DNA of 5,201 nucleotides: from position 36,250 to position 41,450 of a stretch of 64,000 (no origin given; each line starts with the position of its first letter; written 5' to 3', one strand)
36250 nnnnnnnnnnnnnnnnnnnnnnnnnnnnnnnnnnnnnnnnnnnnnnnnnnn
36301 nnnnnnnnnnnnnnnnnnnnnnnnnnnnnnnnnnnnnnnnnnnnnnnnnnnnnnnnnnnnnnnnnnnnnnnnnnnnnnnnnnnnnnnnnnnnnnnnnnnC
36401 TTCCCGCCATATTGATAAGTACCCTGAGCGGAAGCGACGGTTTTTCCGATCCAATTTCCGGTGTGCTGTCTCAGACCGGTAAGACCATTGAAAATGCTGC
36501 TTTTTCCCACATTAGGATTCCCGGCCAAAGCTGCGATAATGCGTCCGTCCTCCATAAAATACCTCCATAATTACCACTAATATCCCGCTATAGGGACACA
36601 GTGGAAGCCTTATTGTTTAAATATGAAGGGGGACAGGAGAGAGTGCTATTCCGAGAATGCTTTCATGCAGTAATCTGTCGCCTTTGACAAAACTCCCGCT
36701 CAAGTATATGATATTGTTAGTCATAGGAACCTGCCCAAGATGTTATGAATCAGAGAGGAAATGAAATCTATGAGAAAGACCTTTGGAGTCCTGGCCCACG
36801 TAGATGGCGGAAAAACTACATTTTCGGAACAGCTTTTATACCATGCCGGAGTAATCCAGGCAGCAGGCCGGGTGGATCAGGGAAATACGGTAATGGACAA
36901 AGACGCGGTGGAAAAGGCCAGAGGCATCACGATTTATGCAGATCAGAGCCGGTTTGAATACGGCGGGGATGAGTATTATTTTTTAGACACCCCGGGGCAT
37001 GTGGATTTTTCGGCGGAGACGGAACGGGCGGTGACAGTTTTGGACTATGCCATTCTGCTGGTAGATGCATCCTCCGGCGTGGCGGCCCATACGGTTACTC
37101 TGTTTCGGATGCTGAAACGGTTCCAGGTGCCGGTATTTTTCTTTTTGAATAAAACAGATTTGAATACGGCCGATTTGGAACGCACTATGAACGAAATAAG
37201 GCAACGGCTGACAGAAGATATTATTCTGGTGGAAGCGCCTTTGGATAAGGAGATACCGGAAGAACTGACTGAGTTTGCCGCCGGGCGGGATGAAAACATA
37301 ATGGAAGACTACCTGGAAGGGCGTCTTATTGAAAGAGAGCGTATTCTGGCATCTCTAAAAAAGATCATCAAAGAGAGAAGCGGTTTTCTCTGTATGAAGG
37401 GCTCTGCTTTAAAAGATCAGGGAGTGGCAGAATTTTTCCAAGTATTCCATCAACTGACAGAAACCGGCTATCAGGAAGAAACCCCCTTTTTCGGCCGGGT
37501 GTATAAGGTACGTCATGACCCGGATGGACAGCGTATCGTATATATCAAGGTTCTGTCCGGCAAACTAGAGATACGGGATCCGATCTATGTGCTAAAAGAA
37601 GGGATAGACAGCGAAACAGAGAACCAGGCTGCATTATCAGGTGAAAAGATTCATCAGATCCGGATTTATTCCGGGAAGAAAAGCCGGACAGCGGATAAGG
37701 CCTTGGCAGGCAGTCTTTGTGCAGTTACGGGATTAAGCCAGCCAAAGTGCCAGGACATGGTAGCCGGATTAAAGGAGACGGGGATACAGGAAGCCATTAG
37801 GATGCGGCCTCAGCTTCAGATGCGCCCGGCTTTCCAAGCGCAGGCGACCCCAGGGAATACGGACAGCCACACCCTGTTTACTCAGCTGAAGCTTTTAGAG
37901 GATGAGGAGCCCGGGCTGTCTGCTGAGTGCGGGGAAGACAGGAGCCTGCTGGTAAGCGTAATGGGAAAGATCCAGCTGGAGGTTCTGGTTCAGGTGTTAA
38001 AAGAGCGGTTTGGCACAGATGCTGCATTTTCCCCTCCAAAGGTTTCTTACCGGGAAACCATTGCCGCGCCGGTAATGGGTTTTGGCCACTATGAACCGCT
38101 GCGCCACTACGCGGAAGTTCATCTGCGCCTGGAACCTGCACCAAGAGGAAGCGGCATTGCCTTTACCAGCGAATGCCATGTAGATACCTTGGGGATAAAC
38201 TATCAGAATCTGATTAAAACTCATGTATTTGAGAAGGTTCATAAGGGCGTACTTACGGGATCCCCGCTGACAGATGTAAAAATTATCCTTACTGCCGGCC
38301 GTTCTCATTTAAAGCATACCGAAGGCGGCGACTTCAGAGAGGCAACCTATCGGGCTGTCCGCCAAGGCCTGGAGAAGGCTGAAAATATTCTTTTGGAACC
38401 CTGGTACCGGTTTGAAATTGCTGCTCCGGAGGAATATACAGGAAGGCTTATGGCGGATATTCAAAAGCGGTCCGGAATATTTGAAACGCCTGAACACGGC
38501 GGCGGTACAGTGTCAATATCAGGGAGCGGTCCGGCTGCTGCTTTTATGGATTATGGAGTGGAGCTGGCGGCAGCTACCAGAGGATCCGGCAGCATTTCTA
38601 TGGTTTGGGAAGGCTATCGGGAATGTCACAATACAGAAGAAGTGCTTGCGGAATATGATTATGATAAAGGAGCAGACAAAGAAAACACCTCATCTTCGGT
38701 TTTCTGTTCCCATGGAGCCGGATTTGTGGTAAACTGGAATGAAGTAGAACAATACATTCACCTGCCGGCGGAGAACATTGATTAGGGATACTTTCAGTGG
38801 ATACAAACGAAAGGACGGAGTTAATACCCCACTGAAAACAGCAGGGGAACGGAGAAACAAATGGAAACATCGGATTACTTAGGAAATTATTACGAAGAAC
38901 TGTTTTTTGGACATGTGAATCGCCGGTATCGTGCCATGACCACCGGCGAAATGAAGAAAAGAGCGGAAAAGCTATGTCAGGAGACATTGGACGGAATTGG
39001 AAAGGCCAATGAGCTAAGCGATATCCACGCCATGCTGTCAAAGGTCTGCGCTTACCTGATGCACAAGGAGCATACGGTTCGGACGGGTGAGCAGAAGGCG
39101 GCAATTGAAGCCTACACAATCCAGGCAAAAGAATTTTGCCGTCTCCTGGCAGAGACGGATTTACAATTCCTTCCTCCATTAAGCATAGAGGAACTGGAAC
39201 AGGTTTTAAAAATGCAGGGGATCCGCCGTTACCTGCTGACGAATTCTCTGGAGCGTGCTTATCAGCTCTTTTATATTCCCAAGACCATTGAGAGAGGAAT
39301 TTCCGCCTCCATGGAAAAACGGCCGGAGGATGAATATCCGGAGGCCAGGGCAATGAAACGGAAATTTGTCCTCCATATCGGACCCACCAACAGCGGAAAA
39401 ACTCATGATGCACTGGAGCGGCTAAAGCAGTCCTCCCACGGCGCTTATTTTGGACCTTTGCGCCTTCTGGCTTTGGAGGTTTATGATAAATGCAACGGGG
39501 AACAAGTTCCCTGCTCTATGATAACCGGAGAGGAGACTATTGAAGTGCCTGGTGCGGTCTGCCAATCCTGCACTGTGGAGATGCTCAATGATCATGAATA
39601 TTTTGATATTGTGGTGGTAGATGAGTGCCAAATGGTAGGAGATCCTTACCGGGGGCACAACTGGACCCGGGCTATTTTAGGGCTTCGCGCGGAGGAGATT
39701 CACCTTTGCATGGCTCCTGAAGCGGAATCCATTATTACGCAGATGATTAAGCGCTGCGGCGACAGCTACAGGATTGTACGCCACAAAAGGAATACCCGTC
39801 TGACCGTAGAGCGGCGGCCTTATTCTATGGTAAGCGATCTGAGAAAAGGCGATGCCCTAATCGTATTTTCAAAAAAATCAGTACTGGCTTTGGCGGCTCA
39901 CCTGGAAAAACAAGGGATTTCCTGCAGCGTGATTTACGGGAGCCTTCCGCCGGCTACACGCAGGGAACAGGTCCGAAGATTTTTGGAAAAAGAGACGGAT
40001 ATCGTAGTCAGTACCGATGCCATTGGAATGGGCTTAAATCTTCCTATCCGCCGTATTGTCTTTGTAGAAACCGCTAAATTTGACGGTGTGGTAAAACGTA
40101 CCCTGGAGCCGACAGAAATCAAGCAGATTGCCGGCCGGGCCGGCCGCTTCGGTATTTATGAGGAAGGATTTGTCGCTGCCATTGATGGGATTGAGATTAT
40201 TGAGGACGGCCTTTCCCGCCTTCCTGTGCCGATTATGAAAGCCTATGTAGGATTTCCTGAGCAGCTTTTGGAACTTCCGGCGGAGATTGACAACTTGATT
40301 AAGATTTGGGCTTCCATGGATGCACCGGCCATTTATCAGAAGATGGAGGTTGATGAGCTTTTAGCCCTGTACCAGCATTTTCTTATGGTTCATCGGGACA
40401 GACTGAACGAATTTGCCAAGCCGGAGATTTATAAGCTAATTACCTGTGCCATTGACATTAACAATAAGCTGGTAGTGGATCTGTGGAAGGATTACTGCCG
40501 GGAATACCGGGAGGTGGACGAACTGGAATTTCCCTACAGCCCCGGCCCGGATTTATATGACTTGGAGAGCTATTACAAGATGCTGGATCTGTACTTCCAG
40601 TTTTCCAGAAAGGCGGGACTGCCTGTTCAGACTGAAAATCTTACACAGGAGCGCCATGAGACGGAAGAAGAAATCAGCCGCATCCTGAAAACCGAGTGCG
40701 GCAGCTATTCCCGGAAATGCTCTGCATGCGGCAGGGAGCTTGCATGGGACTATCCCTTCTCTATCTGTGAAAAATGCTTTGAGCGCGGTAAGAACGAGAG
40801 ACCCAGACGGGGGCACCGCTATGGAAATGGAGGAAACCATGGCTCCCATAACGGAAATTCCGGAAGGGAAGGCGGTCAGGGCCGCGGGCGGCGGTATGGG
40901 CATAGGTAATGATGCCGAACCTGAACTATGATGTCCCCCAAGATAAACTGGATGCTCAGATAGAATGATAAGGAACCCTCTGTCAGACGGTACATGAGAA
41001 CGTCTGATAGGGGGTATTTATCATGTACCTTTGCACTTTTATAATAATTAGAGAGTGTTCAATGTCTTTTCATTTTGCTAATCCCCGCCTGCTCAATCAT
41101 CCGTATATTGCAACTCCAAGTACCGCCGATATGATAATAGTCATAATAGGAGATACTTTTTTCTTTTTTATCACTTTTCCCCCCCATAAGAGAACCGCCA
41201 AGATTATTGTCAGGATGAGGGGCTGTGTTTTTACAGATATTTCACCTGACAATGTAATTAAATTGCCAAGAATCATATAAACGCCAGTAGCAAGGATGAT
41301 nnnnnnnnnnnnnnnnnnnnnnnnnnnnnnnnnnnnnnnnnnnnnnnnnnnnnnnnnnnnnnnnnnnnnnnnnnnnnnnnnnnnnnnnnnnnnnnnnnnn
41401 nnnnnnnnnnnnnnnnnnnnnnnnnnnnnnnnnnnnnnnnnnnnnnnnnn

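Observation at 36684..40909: Paired TetM-like GTPase and Suv3-type RNA helicase with zinc-ribbon and RG-rich tail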

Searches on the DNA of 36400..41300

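Call 62: search_rna_families(source=window, start=36400, end=41300, threshold=evalue, max_evalue=1)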
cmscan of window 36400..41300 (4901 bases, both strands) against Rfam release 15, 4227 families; matches with E-value up to 1: 0.
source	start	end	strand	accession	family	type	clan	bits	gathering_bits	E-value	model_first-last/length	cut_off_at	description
